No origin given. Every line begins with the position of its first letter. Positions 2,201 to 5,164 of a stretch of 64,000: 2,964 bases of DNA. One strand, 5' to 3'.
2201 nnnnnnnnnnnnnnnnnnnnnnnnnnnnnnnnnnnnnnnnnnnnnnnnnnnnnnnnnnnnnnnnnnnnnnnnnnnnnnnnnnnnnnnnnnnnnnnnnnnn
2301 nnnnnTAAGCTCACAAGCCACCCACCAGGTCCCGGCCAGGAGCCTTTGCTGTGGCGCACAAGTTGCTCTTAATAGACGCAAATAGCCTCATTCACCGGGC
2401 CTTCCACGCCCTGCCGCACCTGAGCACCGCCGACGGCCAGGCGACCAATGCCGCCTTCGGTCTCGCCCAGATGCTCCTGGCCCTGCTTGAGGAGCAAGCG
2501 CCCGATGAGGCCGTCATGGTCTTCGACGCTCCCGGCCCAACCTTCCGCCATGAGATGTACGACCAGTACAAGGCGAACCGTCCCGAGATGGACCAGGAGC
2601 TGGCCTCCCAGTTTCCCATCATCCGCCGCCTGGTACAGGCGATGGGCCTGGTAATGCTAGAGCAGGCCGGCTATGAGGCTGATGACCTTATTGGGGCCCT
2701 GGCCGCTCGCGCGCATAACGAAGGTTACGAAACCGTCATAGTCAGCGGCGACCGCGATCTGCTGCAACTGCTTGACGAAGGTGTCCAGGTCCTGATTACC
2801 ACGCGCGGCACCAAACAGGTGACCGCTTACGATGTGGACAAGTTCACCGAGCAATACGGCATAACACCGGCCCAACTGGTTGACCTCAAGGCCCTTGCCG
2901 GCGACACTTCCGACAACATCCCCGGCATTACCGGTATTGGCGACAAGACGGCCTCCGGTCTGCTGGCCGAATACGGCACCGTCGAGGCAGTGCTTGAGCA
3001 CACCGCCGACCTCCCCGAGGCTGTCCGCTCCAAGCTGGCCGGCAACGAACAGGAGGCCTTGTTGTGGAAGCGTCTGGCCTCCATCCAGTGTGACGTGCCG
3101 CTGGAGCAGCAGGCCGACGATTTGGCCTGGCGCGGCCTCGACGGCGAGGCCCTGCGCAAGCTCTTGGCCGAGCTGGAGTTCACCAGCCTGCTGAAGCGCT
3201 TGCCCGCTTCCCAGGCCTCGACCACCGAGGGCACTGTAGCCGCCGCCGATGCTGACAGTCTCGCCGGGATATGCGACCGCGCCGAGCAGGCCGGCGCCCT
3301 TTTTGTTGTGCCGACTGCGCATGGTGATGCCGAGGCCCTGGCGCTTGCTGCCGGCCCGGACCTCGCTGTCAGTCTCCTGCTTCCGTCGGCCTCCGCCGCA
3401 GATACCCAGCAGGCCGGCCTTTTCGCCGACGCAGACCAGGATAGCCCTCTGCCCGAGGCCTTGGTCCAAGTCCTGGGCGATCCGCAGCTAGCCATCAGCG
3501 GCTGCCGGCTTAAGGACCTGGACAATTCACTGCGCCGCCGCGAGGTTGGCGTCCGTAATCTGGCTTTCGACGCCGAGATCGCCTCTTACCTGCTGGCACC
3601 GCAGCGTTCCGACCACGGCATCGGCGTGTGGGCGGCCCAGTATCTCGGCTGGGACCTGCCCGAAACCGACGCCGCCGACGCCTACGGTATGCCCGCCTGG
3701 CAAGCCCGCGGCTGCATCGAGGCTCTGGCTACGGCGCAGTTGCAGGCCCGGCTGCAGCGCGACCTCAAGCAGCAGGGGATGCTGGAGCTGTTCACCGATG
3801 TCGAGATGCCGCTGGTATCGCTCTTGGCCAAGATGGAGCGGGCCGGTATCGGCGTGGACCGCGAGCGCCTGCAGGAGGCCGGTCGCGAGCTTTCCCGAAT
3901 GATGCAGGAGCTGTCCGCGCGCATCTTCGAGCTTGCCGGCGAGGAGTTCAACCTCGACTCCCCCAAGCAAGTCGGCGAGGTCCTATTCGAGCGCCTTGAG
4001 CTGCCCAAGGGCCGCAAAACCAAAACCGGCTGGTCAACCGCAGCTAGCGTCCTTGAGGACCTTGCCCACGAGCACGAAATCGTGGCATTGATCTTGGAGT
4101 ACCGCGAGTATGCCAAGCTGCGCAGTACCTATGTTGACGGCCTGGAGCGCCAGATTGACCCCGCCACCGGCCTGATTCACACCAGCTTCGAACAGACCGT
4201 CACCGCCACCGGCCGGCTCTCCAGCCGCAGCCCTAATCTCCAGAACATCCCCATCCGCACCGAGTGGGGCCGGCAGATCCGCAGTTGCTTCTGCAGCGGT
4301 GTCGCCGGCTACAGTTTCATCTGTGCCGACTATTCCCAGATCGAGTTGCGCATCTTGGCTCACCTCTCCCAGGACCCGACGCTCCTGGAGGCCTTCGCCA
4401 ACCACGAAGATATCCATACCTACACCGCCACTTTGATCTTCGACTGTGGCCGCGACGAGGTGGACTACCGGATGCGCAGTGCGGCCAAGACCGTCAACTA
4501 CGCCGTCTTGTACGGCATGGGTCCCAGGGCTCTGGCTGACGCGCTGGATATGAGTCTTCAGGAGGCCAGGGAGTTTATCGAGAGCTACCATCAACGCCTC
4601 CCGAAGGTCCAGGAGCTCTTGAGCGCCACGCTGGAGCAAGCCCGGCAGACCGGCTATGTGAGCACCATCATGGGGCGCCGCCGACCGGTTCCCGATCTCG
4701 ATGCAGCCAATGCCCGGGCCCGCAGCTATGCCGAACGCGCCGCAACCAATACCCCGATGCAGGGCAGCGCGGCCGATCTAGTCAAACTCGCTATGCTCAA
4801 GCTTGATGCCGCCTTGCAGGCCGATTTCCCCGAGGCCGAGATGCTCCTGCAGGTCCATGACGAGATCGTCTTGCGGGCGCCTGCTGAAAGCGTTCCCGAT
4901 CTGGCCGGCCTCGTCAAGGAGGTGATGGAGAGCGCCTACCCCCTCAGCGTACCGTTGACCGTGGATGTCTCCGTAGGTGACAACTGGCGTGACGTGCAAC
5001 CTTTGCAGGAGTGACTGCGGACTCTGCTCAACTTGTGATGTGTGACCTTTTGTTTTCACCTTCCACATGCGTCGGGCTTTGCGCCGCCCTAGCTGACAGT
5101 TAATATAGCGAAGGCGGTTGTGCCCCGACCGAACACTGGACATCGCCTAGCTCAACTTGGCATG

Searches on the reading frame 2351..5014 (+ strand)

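Call 7: search_protein_families(library=pfam, proteins=[window:2351-5014:+], max_evalue=0.001)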
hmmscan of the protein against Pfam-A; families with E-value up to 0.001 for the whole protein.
window:2351-5014:+ (887 aa): 4 families
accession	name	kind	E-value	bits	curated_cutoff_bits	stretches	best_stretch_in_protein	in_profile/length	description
PF00476.26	DNA_pol_A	-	9.7e-152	505.8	34.3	1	505-880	2-380/381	DNA polymerase family A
PF02739.22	5_3_exonuc_N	-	2.1e-57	193.8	34.3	1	4-170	1-164/164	5'-3' exonuclease, N-terminal resolvase-like domain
PF01367.25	5_3_exonuc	-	3.6e-30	104.8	40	1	171-264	1-95/97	5'-3' exonuclease, C-terminal SAM fold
PF22619.2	DNA_polI_exo1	-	0.00011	22.4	27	1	358-431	28-100/140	DNA polymerase I, ribonuclease H-like domain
